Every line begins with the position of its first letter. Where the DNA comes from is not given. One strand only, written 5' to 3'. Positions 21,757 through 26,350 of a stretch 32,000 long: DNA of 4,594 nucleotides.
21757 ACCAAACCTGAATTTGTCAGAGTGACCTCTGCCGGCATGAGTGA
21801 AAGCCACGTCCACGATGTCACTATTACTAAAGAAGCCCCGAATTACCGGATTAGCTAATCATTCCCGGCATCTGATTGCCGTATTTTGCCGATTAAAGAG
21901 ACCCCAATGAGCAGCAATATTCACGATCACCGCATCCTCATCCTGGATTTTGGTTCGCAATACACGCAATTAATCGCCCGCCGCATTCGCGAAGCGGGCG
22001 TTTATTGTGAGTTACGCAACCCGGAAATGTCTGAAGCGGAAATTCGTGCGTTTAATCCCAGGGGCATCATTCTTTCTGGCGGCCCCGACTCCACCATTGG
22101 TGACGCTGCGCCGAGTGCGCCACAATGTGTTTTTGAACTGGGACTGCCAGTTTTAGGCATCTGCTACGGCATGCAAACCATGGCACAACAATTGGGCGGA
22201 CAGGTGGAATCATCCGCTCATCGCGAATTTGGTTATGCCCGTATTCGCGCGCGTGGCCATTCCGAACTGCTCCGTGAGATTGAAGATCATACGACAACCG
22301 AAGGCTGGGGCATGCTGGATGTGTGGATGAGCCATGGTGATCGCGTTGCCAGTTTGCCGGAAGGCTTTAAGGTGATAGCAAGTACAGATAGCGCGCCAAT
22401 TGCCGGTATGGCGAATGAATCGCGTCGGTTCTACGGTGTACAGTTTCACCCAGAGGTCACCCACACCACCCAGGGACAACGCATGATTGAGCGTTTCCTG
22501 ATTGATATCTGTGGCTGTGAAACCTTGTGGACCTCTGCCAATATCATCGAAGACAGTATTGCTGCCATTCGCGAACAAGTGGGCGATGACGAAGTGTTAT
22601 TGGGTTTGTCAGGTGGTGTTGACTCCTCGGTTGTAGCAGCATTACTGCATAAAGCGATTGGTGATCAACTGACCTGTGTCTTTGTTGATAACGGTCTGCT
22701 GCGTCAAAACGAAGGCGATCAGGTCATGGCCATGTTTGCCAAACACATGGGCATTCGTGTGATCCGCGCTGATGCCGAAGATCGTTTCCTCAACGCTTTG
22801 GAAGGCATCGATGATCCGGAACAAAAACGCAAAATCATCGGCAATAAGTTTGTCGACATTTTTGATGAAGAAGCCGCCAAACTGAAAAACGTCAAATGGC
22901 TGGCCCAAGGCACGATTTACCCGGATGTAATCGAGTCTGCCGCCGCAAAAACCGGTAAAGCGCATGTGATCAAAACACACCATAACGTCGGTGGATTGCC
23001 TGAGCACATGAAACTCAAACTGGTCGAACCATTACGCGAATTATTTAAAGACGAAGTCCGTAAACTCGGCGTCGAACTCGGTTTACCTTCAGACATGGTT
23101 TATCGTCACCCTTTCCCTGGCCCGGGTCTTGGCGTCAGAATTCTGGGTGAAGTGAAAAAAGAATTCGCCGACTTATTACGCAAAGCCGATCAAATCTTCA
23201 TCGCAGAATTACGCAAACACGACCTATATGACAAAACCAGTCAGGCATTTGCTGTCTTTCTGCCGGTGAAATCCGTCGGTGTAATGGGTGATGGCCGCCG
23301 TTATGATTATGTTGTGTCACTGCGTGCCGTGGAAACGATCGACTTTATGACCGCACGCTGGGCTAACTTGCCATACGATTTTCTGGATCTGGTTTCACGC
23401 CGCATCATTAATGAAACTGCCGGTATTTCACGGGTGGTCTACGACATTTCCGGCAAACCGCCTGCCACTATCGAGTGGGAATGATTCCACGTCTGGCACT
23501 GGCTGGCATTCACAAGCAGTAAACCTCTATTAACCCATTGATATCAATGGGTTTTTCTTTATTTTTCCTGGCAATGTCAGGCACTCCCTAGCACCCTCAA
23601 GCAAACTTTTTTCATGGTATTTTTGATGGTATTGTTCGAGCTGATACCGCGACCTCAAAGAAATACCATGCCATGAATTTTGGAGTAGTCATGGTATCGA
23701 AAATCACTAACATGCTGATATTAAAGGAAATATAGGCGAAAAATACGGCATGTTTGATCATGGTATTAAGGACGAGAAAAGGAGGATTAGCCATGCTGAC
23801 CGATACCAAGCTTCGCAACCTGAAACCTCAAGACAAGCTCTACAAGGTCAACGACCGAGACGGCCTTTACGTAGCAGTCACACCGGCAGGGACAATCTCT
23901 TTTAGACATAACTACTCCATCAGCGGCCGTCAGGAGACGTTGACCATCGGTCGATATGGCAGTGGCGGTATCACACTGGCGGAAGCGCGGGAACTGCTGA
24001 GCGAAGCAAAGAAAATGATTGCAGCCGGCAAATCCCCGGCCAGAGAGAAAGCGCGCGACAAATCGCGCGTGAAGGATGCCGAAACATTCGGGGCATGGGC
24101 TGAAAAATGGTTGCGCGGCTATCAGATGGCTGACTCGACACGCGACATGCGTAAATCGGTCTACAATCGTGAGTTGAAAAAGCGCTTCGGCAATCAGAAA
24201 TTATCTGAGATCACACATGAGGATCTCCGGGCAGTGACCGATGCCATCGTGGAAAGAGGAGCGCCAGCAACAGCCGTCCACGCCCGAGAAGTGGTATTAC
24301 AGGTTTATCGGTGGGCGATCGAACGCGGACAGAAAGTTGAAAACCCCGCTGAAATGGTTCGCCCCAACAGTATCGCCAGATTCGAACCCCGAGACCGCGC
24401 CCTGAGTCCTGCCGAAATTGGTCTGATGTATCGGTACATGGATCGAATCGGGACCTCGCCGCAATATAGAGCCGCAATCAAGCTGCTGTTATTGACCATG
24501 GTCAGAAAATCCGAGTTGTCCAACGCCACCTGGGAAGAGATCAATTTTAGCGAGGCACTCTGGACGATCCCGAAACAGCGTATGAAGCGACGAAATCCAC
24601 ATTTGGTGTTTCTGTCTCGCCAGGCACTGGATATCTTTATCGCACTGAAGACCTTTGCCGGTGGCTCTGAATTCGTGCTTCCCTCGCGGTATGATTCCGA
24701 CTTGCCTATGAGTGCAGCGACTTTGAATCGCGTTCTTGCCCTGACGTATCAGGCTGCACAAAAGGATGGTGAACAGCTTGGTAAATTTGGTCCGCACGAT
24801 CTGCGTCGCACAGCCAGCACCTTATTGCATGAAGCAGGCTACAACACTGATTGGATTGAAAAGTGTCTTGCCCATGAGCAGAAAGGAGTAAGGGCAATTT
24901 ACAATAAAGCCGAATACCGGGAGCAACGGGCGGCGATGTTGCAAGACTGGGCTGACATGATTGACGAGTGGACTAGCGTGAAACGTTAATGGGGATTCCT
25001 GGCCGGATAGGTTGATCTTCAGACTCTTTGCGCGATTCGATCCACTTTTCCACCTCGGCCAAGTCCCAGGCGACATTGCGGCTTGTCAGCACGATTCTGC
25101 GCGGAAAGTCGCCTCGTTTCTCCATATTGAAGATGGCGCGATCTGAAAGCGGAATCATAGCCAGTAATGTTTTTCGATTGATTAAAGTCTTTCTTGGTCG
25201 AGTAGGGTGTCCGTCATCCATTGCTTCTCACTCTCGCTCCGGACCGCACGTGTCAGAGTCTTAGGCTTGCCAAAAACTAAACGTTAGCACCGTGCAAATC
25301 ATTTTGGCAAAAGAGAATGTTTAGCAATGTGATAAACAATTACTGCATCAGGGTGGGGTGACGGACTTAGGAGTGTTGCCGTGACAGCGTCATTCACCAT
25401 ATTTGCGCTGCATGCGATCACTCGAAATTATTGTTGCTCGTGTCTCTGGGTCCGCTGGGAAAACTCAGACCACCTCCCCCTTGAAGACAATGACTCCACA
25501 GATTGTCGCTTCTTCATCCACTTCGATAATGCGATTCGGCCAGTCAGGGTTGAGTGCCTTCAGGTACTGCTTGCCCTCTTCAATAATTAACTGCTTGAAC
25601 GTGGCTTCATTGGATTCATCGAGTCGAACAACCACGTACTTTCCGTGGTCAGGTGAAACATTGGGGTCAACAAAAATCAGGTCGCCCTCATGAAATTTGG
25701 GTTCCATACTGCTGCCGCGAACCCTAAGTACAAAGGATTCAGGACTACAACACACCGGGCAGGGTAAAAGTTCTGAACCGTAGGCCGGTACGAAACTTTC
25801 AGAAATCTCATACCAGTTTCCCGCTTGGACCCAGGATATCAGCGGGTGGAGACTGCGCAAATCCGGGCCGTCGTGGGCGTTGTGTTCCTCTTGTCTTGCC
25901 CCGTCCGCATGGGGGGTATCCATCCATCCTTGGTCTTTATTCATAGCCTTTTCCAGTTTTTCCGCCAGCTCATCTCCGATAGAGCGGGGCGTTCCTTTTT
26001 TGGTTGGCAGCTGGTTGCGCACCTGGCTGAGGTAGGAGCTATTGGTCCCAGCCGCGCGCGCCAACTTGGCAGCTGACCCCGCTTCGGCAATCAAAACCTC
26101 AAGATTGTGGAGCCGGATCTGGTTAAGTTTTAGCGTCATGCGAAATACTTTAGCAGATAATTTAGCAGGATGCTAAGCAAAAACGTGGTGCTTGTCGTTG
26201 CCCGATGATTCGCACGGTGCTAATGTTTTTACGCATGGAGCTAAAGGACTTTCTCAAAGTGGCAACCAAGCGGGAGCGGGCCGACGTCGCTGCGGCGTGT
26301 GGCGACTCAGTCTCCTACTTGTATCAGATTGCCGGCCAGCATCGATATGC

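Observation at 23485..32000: guaA-adjacent integrative element carrying SPI-7/PAPI-1/ICEclc-family maintenance genes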

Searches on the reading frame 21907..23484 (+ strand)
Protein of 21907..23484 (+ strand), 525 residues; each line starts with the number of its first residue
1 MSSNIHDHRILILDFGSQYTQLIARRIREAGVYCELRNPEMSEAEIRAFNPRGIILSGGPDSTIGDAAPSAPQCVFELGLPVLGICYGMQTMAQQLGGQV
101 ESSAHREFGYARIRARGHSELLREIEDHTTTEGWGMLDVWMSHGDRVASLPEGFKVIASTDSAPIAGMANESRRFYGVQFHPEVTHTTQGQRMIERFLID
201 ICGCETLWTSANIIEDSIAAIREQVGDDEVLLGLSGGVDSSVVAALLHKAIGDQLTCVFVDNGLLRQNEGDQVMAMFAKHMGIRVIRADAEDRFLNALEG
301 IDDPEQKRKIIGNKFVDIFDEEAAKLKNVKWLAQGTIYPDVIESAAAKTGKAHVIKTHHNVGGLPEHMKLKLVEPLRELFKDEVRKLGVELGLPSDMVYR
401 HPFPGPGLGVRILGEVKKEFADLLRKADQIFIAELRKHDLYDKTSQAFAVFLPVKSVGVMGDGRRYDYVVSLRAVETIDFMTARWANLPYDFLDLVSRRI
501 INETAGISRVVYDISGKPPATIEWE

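Call 18: find_encoding_contigs(protein=window:21907-23484:+, flank=10000, max_places=10)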
Protein window:21907-23484:+ (525 aa): no gene with exactly this product is on record in the collection.

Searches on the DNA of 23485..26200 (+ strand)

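Call 36: search_dna_similar(query=window:23485-26200:+, collection=ecoli_genomes, mode=distant, max_rows=15)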
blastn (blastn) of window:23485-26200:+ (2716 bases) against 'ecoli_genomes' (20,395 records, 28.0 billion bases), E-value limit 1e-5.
Records with a match: 1241; places in all: 1308; records where one place covers at least 80% of the query: 0.
Genomes with a match: 1163 of 5426; with a place that covers at least 80% of the query: 0. Places per genome that has any: lowest 1, median 1, highest 6. On chromosomes: 927 places; on plasmids: 381.
Best place of each record, by identity: 80-90% 2; 60-80% 1239.
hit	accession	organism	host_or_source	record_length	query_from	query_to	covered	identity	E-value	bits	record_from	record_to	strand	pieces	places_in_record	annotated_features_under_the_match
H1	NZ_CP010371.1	Escherichia coli strain 6409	Homo sapiens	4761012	179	1490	48%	72.8%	0e+0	723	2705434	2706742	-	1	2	tyrosine-type recombinase/integrase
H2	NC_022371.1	Escherichia coli PMV-1 strain PMV-1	-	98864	179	1490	48%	72.8%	0e+0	723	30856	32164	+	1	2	tyrosine-type recombinase/integrase | hypothetical protein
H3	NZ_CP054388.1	Escherichia coli strain 1517k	Gallus gallus domesticus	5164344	179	1490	48%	72.8%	0e+0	723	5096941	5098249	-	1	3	tyrosine-type recombinase/integrase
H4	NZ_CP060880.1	Escherichia coli strain EC26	Homo sapiens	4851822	179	1490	48%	72.8%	0e+0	723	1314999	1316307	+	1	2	tyrosine-type recombinase/integrase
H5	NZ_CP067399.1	Escherichia coli strain XJW9B263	Bovine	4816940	179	1490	48%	72.8%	0e+0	723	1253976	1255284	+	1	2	tyrosine-type recombinase/integrase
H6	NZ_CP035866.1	Escherichia coli strain E275 a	Homo sapiens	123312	179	1490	48%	72.8%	0e+0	723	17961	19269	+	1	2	tyrosine-type recombinase/integrase | hypothetical protein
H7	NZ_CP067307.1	Escherichia coli strain ABW_A19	waste water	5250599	179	1490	48%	72.8%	0e+0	723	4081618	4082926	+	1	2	tyrosine-type recombinase/integrase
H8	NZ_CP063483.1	Escherichia coli strain EM03-18-08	not applicable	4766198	179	1490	48%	72.8%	0e+0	723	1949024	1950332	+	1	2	tyrosine-type recombinase/integrase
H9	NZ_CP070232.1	Escherichia coli strain 10R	turkey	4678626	179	1490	48%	72.8%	0e+0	723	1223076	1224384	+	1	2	tyrosine-type recombinase/integrase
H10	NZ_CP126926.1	Escherichia coli O2:K1:H5 strain APEC E19035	Gallus gallus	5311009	179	1490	48%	72.8%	0e+0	723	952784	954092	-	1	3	tyrosine-type recombinase/integrase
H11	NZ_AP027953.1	Escherichia coli strain VE-F5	-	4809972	179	1490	48%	72.8%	0e+0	723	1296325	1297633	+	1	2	tyrosine-type recombinase/integrase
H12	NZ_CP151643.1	Escherichia coli strain Ec73552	urine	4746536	179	1490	48%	72.8%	0e+0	723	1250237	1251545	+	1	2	site-specific integrase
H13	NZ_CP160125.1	Escherichia coli strain 729_021014_1_4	Poultry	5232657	179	1490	48%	72.8%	0e+0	723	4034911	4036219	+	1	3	tyrosine-type recombinase/integrase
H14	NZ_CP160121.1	Escherichia coli strain 729_270514_x_12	Poultry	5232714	179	1490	48%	72.8%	0e+0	723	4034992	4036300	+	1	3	tyrosine-type recombinase/integrase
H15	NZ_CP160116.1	Escherichia coli strain 729_xx_1_3_yolk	Poultry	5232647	179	1490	48%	72.8%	0e+0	723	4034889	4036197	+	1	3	tyrosine-type recombinase/integrase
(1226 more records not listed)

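Call 38: get_annotated_region(hit=H4, flank=18000)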
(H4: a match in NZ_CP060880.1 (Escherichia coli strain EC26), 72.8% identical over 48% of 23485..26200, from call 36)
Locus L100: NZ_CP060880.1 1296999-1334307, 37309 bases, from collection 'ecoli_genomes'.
description: Escherichia coli strain EC26 chromosome, complete genome
organism: Escherichia coli strain EC26 (NCBI taxid 562)
replicon: chromosome; assembly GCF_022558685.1
host: Homo sapiens; source: urine; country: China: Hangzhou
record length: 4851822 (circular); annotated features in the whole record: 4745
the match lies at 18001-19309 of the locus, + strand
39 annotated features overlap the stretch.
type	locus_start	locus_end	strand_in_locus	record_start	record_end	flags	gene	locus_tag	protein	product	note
CDS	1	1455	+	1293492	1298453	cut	yfhM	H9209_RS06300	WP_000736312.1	alpha2-macroglobulin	-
CDS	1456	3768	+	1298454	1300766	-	pbpC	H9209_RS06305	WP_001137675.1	peptidoglycan glycosyltransferase PbpC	penicillin-binding protein 1C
CDS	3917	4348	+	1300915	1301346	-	ndk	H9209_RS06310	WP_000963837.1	nucleoside-diphosphate kinase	-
CDS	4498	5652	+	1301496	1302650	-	rlmN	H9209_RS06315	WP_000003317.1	bifunctional tRNA (adenosine(37)-C2)-methyltransferase TrmG/ribosomal RNA large subunit methyltransferase RlmN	-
CDS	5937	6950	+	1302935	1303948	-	rodZ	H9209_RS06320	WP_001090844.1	cytoskeleton protein RodZ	-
CDS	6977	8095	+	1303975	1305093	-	ispG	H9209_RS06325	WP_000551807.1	flavodoxin-dependent (E)-4-hydroxy-3-methylbut-2-enyl-diphosphate synthase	-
CDS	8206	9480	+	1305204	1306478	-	hisS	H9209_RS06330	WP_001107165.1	histidine--tRNA ligase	-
CDS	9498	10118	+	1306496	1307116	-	yfgM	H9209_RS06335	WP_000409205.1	ancillary SecYEG translocon subunit YfgM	-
CDS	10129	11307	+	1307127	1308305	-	bamB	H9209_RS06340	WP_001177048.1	outer membrane protein assembly factor BamB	-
CDS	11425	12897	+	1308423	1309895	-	der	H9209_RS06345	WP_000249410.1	ribosome biogenesis GTPase Der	-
CDS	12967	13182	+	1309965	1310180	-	yfgJ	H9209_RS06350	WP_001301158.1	zinc ribbon domain-containing protein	-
CDS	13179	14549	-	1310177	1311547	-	xseA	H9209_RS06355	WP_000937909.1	exodeoxyribonuclease VII large subunit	-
CDS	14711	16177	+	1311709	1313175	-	guaB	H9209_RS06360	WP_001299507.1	IMP dehydrogenase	-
CDS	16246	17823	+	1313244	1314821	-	guaA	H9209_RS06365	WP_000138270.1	glutamine-hydrolyzing GMP synthase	-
CDS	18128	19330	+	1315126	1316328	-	-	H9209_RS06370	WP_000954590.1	tyrosine-type recombinase/integrase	-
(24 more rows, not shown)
